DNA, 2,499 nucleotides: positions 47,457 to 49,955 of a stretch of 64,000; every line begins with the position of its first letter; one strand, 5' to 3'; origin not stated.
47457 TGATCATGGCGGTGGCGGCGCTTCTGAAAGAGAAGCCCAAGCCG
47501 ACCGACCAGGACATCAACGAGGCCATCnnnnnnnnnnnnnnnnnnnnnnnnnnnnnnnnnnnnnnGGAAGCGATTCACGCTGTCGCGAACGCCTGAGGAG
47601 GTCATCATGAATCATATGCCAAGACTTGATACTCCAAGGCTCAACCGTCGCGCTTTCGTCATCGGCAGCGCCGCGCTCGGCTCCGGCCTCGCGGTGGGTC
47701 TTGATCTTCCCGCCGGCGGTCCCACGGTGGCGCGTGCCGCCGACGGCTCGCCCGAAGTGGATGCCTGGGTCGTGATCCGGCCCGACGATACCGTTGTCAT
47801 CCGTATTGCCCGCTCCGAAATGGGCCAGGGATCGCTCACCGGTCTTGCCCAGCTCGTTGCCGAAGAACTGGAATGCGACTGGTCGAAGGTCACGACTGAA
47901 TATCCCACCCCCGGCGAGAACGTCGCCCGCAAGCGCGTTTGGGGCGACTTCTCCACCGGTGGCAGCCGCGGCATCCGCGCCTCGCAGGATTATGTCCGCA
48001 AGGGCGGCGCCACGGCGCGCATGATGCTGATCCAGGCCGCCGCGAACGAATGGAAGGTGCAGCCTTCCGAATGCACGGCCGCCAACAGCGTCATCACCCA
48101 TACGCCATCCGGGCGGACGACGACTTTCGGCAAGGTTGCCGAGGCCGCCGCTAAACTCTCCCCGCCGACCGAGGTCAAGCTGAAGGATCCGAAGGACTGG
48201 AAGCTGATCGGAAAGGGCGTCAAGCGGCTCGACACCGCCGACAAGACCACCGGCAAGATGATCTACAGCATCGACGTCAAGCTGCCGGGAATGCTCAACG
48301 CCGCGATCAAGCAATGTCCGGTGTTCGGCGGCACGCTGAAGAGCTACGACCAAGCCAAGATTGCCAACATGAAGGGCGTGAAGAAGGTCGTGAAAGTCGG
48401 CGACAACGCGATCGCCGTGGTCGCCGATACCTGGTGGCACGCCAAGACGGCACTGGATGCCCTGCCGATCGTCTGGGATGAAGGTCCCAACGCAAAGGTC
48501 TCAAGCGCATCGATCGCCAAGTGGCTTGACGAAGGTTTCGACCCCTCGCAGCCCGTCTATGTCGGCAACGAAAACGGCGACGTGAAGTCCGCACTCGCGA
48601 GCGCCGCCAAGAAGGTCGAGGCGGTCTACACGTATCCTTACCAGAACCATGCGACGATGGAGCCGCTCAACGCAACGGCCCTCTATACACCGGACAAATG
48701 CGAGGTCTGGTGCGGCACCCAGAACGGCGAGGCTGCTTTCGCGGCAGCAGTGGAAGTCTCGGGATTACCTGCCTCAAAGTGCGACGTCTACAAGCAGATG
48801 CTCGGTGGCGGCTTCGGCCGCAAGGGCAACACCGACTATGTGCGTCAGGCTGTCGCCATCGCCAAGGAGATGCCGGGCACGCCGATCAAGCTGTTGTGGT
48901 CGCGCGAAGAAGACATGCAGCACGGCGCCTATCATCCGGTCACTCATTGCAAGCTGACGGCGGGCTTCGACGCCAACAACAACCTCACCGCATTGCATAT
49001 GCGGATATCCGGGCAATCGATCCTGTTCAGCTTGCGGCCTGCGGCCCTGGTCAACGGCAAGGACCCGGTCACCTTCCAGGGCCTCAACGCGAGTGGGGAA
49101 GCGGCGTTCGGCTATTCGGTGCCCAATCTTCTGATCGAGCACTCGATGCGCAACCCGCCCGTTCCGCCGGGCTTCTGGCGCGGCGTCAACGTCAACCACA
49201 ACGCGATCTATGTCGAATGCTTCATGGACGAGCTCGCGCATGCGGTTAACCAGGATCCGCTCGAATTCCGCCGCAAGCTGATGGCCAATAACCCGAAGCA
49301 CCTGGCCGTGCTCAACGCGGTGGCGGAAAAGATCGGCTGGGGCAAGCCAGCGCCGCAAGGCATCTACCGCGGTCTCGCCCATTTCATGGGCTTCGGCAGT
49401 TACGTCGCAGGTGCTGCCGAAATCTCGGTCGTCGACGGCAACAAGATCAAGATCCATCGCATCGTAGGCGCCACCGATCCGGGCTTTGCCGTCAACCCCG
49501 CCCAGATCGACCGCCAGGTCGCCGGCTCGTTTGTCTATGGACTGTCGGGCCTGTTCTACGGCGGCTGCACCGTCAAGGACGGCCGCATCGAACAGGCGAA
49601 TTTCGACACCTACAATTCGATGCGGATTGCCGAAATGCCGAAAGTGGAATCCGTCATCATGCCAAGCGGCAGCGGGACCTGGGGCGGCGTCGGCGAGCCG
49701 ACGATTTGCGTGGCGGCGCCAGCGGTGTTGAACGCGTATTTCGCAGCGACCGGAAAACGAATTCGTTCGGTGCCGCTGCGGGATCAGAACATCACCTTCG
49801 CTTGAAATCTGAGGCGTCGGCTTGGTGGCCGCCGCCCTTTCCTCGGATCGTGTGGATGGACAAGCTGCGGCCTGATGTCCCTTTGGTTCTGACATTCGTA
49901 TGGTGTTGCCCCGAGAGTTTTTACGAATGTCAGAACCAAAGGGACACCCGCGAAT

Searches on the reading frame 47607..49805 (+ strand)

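Call 58: search_protein_families(library=pfam, proteins=[window:47607-49805:+], max_evalue=0.00001)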
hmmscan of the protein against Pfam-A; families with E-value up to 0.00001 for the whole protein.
window:47607-49805:+ (732 aa): 2 families
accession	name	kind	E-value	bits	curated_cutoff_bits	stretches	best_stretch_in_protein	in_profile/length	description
PF02738.23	MoCoBD_1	-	6.3e-33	114.3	27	1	321-557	13-242/244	Molybdopterin cofactor-binding domain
PF20256.3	MoCoBD_2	-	5.4e-26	92.2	27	2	24-193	25-178/283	Molybdopterin cofactor-binding domain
